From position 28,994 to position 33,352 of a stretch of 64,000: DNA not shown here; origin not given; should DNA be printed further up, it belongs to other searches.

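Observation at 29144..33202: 1352-aa membrane-anchored cytochrome c built from repeated class-I domains behind a ~250-aa coiled coil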

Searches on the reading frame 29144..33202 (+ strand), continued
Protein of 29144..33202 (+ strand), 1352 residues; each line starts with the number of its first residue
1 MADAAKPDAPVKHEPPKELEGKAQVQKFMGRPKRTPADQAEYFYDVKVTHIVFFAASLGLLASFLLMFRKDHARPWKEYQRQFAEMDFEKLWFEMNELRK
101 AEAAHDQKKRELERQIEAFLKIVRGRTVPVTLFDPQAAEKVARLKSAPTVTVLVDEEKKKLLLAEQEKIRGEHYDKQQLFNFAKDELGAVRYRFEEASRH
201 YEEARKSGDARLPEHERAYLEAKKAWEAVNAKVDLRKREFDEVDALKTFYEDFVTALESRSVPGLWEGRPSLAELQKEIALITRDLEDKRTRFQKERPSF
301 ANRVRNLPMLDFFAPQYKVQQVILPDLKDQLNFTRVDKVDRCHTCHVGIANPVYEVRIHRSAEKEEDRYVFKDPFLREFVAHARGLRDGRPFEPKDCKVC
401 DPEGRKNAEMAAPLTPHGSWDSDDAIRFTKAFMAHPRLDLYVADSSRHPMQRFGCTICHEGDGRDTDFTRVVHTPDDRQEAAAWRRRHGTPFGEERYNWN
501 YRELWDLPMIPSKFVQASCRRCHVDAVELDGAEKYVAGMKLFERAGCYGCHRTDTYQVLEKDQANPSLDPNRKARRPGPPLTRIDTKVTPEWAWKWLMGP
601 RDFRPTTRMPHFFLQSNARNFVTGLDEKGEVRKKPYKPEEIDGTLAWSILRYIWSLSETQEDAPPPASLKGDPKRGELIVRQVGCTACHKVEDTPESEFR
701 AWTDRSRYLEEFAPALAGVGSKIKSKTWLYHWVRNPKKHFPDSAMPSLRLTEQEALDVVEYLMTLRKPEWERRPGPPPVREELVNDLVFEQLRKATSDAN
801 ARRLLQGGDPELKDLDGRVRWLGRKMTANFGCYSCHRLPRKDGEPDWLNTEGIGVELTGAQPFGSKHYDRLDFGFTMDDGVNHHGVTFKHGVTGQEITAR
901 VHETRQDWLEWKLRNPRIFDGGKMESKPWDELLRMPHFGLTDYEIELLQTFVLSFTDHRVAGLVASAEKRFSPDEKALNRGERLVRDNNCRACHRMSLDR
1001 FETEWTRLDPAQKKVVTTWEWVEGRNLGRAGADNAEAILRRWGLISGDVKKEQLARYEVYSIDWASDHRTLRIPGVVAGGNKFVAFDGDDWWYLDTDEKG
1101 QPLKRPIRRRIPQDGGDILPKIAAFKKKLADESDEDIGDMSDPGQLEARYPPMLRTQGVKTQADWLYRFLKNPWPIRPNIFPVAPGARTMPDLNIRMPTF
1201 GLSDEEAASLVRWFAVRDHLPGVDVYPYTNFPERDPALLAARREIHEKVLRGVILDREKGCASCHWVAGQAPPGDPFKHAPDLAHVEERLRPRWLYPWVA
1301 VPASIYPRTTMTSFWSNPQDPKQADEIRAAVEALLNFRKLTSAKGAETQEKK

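Call 8: search_solved_structures(query=window:29144-33202:+, max_evalue=1)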
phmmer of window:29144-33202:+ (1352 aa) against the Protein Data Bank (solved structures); distinct sequences matched with E-value up to 1: 6.
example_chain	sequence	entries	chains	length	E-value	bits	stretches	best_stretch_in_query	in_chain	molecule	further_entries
9g6b_B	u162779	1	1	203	0.031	14.8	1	536-619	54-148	Cbb3-type cytochrome c oxidase subunit II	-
3mk7_B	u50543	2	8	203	0.032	14.7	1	536-618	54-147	Cytochrome c oxidase, cbb3-type, subunit O | Cbb3-type cytochrome c oxidase subunit II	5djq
2l4d_A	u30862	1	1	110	0.037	14.5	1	1260-1306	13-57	SCO1/SenC family protein/cytochrome c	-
8smr_F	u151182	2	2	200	0.04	14.4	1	537-643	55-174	Cbb3-type Cytochrome C oxidase subunit II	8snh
1ccr_A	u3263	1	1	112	0.16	12.4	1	670-763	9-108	CYTOCHROME C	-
6btm_A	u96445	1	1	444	0.29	11.6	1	660-752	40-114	Alternative Complex III subunit A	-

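Call 13: find_encoding_contigs(protein=P0002, flank=10000, max_places=2)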
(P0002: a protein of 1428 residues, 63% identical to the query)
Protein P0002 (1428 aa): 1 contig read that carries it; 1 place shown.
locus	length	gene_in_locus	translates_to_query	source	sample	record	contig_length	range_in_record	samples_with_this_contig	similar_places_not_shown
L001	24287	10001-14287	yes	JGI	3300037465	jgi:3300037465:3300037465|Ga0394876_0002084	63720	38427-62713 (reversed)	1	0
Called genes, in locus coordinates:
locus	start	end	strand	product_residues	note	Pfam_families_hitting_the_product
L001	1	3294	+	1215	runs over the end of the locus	PF08487:VIT, PF03958:Secretin_N (weak)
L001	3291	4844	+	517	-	PF07719:TPR_2 (faint), PF13424:TPR_12 (faint), PF13428:TPR_14 (faint), PF13414:TPR_11 (faint), PF13432:TPR_16 (weak), PF14559:TPR_19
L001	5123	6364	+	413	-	PF00354:Pentaxin, PF13385:Laminin_G_3, PF02210:Laminin_G_2 (weak)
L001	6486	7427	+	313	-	PF02985:HEAT (faint), PF03130:HEAT_PBS (faint), PF13646:HEAT_2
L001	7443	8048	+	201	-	PF00355:Rieske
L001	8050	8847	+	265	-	PF00033:Cytochrome_B, PF14358:DUF4405 (weak), PF13631:Cytochrom_B_N_2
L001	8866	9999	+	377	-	PF00032:Cytochrom_B_C (weak)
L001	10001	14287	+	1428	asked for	PF13435:Cytochrome_C554 (faint), PF13442:Cytochrome_CBB3 (faint), PF14522:Cytochrome_C7 (faint), PF00034:Cytochrom_C (weak)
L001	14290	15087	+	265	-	PF13715:CarbopepD_reg_2, PF13620:CarboxypepD_reg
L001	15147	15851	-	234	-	PF13715:CarbopepD_reg_2 (weak), PF13620:CarboxypepD_reg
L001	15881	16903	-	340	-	PF03150:CCP_MauG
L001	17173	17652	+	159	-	-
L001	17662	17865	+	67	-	PF13715:CarbopepD_reg_2 (weak), PF13620:CarboxypepD_reg, PF14686:fn3_3 (weak)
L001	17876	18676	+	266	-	PF13715:CarbopepD_reg_2 (weak), PF13620:CarboxypepD_reg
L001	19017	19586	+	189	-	PF13620:CarboxypepD_reg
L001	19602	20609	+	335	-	PF02630:SCO1-SenC, PF04238:DUF420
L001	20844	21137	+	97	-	PF00166:Cpn10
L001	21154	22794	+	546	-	PF00118:Cpn60_TCP1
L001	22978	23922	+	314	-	PF02698:DUF218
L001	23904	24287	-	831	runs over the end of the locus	PF00069:Pkinase, PF01636:APH (faint), PF07714:PK_Tyr_Ser-Thr, PF03109:ABC1 (weak), PF14531:Kinase-like (weak)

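Call 23: list_cluster_members(proteins=[P0006, P0010, P0014, P0029, P0052, P0068, P0074, P0076, P0101, P0111])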
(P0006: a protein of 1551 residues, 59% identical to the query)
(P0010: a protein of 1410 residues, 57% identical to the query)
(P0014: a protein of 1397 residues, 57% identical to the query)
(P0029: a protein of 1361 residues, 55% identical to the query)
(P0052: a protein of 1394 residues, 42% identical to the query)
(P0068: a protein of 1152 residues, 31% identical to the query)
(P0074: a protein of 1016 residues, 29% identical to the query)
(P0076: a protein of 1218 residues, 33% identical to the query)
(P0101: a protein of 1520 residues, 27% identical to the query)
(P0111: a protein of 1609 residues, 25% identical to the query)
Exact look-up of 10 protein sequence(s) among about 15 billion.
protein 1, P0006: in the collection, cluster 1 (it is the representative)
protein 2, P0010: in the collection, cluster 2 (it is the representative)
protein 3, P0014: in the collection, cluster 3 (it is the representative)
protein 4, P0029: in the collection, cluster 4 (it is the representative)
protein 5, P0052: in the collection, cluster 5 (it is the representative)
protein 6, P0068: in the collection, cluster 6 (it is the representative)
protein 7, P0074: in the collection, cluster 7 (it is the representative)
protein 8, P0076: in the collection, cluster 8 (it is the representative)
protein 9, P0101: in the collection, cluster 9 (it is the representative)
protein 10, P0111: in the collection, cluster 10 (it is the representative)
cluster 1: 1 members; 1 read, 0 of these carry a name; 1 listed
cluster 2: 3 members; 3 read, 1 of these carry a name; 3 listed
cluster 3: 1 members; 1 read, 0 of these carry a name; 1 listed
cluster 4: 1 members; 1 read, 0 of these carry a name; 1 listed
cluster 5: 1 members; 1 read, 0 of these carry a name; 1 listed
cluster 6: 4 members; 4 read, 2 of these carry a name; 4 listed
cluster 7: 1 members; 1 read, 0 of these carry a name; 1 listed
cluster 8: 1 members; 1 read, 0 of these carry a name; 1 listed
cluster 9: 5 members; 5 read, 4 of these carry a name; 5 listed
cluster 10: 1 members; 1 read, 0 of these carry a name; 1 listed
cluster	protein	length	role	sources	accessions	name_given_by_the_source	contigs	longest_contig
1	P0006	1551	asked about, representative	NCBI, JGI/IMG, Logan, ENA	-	-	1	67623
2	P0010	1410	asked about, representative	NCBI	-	-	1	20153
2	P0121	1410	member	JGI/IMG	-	cbb3-type cytochrome oxidase cytochrome c subunit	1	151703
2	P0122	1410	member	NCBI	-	-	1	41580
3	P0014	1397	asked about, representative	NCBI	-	-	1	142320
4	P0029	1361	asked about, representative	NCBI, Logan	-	-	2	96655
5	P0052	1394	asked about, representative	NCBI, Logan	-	-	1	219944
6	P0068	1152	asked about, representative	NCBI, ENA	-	-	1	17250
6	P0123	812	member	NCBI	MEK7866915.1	MAG: c-type cytochrome, partial [Planctomycetota bacterium]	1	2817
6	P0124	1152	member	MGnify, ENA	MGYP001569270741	FL=1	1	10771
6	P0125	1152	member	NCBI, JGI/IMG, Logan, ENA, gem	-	-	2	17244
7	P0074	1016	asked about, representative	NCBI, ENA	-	-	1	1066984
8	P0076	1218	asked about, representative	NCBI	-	-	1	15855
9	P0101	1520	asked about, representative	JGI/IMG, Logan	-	mono/diheme cytochrome c family protein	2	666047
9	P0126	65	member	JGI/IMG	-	hypothetical protein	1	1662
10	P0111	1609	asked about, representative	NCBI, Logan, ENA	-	-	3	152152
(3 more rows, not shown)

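Call 25: find_related_loci(query=window:29144-33199:+, collection=genome_contigs, flank=8000)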
Query window:29144-33199:+ (1352 aa) in genome_contigs; peptide patterns used: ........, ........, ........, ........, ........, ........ (x = any residue, [..] = any of these).
33 stretches matched a pattern, but none encodes a relative of the query by tblastn (E <= 1e-3).

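Call 28: find_related_loci(query=A3, collection=genome_contigs, flank=8000)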
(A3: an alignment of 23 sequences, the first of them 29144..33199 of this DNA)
Query A3 (1352 aa) in genome_contigs; peptide patterns used: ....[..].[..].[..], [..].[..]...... (x = any residue, [..] = any of these).
36 stretches matched a pattern; 14 encode a relative of the query (tblastn E <= 1e-3); 14 distinct loci.
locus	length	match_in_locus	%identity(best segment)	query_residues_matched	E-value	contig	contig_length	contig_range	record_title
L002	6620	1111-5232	56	1-1347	0e+0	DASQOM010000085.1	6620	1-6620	MAG TPA_asm: Planctomycetota bacterium isolate SMAG_U10803 k141_852278, whole genome shotgun sequence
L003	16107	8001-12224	57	1-1343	0e+0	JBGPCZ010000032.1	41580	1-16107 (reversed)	MAG: Planctomycetota bacterium isolate OBJ_0618_050_37 k141_3640277_length_41580_cov_11.6876, whole genome shotgun seque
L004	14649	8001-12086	54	3-1352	0e+0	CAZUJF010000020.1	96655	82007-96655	MAG TPA_asm: uncultured Planctomycetales bacterium isolate SRP292972_co2_155 genome assembly, contig: NODE_180_length_96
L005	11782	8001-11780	57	1-1216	0e+0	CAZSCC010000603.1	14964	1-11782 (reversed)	MAG TPA_asm: uncultured Planctomycetales bacterium isolate binchicken_co165_127 genome assembly, contig: k141_808210, wh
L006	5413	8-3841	55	110-1346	0e+0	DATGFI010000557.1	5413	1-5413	MAG TPA_asm: Planctomycetota bacterium isolate SMAG_U9724 k141_1103509, whole genome shotgun sequence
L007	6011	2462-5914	56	18-1346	0e+0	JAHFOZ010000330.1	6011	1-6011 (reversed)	MAG: Planctomycetota bacterium isolate nzgw515 NODE_5654_length_6012_cov_3.197590, whole genome shotgun sequence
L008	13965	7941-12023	43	1-1342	0e+0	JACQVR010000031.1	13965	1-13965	MAG: Planctomycetota bacterium isolate NC_groundwater_1468_Ag_S-0.65um_64_35 S_p65_S5_coassembly_k141_1202321, whole gen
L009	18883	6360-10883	57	5-1341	0e+0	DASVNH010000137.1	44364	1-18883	MAG TPA_asm: Planctomycetota bacterium isolate SMAG_U3121 k141_258456, whole genome shotgun sequence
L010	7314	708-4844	41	15-1347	0e+0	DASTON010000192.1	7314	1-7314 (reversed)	MAG TPA_asm: Planctomycetota bacterium isolate SMAG_U2171 k141_1664754, whole genome shotgun sequence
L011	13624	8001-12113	41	1-1346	0e+0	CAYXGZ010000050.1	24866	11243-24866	MAG TPA_asm: uncultured Planctomycetales bacterium isolate SRP287453_co1_366 genome assembly, contig: NODE_3445_length_2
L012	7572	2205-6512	44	1-1345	0e+0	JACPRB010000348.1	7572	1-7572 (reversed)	MAG: Planctomycetota bacterium isolate NC_groundwater_668_Ag_B-0.1um_65_30 B_1_S1_Biohub_coassembly_k141_5636550, whole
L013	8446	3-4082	41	33-1347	0e+0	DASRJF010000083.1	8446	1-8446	MAG TPA_asm: Planctomycetota bacterium isolate SMAG_U10129 k141_869611, whole genome shotgun sequence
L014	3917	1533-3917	39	1-1317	0e+0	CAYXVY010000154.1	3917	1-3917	MAG TPA_asm: uncultured Planctomycetales bacterium isolate binchicken_co165_413 genome assembly, contig: k141_2199485, w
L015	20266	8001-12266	34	29-1311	0e+0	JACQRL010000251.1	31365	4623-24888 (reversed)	MAG: Planctomycetota bacterium isolate NC_groundwater_1358_Ag_S-0.2um_39_40 S_p2_S4_coassembly_k141_2282942, whole genom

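Call 36: search_protein_families(library=pfam, proteins=[L015:2757-4067:+, L015:4130-5710:+, L015:5759-6322:+, L015:6396-6935:+, L015:6853-7878:+, L015:7968-12719:+, L015:12744-13292:+, L015:13350-14282:+], max_evalue=0.001)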
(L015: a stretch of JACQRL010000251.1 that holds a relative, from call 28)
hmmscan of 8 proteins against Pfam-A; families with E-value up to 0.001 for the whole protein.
L015:2757-4067:+ (436 aa): 0 families

L015:4130-5710:+ (526 aa): 2 families
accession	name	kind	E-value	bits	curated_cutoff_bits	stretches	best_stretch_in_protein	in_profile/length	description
PF02424.20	ApbE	-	2.5e-63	214.5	25.6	1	237-512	1-264/266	ApbE family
PF04205.19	FMN_bind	-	1.7e-07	32.2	22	1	135-212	2-76/77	FMN-binding domain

L015:5759-6322:+ (187 aa): 0 families

L015:6396-6935:+ (179 aa): 0 families

L015:6853-7878:+ (341 aa): 1 family
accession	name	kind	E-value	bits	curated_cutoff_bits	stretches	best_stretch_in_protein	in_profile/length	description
PF00899.27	ThiF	-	5.4e-71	238.9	28.1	1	9-244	1-237/238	ThiF family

L015:7968-12719:+ (1583 aa): 6 families
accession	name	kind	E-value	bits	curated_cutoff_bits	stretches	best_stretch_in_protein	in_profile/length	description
PF00034.26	Cytochrom_C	-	4.2e-26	92.5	21.3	1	666-757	2-88/90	Cytochrome c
PF13442.11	Cytochrome_CBB3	-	1.3e-11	45.1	27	0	666-755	4-68/68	Cytochrome C oxidase, cbb3-type, subunit III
PF02433.20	FixO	-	7.2e-09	35.9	29.6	0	574-619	100-146/219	Cytochrome C oxidase, mono-heme subunit/FixO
PF22113.1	Mtrc-MtrF_II-IV_dom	-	1.3e-07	31.8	30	1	378-552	21-168/176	Outer membrane cytochrome MtrC/MtrF-like, domains II/IV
PF14522.11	Cytochrome_C7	-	2.6e-06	27.6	24.8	0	514-552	14-52/67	Cytochrome c7 and related cytochrome c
PF14537.11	Cytochrom_c3_2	-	0.00019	22.3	25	0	513-550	26-66/79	Cytochrome c3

L015:12744-13292:+ (182 aa): 1 family
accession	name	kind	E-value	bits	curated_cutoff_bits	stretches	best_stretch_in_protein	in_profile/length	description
PF01327.26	Pep_deformylase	-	4.1e-51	173.1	22.8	1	2-153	3-155/156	Polypeptide deformylase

L015:13350-14282:+ (310 aa): 3 families
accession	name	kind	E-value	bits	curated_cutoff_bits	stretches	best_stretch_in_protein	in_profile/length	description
PF06574.18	FAD_syn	-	4.3e-34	118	27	1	21-172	4-157/158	FAD synthetase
PF01687.23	Flavokinase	-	4e-32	111.5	19.6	1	190-307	1-118/124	Riboflavin kinase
PF01467.32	CTP_transf_like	-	2.2e-05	25.1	21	1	27-148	1-101/133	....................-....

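Call 38: find_encoding_contigs(protein=P0074, flank=7000, max_places=1)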
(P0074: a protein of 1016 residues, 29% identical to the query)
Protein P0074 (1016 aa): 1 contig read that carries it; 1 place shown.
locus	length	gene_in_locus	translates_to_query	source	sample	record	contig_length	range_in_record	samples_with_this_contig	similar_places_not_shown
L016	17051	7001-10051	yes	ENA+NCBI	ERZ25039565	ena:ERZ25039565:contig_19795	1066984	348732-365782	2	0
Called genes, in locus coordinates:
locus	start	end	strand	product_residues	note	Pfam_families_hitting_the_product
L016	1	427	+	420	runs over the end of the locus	PF02518:HATPase_c, PF00072:Response_reg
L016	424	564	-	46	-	-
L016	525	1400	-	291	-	-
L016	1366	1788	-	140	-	-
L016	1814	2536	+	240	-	-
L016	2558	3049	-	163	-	PF00246:Peptidase_M14 (weak)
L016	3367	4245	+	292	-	PF13646:HEAT_2, PF13513:HEAT_EZ (faint), PF02985:HEAT (faint), PF13646:HEAT_2, PF03130:HEAT_PBS (weak)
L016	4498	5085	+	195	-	PF00355:Rieske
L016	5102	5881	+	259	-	PF00033:Cytochrome_B, PF13631:Cytochrom_B_N_2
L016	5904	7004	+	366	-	PF00032:Cytochrom_B_C (weak)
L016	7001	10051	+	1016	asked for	PF14522:Cytochrome_C7 (faint), PF13442:Cytochrome_CBB3 (faint), PF02433:FixO, PF00034:Cytochrom_C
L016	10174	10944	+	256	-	PF13715:CarbopepD_reg_2 (weak), PF13620:CarboxypepD_reg, PF14686:fn3_3 (weak)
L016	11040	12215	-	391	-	PF14938:SNAP (faint), PF13424:TPR_12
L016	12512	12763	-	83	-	-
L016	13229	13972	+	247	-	PF00756:Esterase, PF00326:Peptidase_S9 (weak)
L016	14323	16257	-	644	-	PF20695:UbiD_N, PF01977:UbiD, PF20696:UbiD_C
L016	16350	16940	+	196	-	-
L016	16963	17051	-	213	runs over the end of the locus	-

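Call 39: find_encoding_contigs(protein=P0084, flank=7000, max_places=1)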
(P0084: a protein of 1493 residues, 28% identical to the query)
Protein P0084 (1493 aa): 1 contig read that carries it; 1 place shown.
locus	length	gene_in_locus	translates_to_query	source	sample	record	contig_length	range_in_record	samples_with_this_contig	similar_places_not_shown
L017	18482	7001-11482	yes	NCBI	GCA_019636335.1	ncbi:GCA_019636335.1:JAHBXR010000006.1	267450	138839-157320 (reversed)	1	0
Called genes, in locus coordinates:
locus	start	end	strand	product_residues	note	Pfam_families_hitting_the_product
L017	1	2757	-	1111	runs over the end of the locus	PF13472:Lipase_GDSL_2, PF23500:DUF7133, PF13646:HEAT_2, PF00034:Cytochrom_C (faint)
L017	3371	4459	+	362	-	PF00355:Rieske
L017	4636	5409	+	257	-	PF00033:Cytochrome_B, PF14358:DUF4405 (weak), PF13631:Cytochrom_B_N_2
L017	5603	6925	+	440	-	-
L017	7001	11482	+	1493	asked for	PF14522:Cytochrome_C7 (faint), PF00034:Cytochrom_C (faint), PF13442:Cytochrome_CBB3 (faint)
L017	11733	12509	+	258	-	-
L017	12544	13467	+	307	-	-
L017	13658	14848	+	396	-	PF13442:Cytochrome_CBB3, PF00034:Cytochrom_C, PF13442:Cytochrome_CBB3 (weak)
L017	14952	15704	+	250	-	PF02790:COX2_TM, PF00116:COX2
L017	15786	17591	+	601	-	PF00115:COX1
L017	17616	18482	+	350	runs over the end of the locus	PF02628:COX15-CtaA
